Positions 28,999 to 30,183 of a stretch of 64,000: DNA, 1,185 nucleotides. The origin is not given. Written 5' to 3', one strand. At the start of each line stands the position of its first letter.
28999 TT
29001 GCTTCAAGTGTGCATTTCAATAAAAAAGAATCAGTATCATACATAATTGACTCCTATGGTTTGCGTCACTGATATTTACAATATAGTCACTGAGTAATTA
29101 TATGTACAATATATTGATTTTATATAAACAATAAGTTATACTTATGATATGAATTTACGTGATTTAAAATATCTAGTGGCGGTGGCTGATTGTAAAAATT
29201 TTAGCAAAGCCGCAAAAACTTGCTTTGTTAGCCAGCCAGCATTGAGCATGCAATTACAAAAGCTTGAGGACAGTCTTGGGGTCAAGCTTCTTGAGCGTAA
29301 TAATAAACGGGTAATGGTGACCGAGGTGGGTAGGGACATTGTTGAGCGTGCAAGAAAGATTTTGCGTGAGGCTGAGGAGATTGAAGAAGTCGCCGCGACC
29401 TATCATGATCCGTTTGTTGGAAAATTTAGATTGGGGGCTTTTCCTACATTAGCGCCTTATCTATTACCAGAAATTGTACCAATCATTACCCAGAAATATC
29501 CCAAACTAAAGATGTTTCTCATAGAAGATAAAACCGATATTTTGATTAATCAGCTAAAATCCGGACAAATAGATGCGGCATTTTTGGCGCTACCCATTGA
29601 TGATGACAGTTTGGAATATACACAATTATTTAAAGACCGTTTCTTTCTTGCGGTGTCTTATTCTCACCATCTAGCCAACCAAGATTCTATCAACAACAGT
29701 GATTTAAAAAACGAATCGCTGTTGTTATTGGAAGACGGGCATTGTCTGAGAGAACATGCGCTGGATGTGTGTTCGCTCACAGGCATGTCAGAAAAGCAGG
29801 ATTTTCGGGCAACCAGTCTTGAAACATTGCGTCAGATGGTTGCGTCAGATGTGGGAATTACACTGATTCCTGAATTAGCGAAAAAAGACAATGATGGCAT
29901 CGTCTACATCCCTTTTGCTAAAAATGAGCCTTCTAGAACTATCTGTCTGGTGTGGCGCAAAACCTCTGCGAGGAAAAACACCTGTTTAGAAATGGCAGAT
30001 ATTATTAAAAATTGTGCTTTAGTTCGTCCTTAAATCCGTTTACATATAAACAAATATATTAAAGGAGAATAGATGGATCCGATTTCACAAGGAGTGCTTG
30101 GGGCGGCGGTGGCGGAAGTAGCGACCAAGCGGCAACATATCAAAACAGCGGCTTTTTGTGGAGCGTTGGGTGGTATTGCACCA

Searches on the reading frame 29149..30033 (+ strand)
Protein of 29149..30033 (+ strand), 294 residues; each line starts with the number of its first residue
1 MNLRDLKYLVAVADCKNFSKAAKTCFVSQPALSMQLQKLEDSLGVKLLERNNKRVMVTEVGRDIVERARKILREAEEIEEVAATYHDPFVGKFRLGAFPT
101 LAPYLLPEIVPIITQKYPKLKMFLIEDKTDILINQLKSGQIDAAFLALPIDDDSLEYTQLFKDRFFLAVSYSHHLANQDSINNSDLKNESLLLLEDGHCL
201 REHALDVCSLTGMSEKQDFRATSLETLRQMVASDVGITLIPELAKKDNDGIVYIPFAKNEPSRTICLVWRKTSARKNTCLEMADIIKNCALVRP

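Call 39: search_protein_families(library=pfam, proteins=[window:29149-30033:+], max_evalue=0.00001)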
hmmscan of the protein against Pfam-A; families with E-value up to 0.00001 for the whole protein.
window:29149-30033:+ (294 aa): 2 families
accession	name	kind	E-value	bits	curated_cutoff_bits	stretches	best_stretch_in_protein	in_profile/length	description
PF03466.25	LysR_substrate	-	2.2e-46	158.3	28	1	89-286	4-204/209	LysR substrate binding domain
PF00126.33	HTH_1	-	9.3e-22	77.2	26.6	1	3-62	1-60/60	Bacterial regulatory helix-turn-helix protein, lysR family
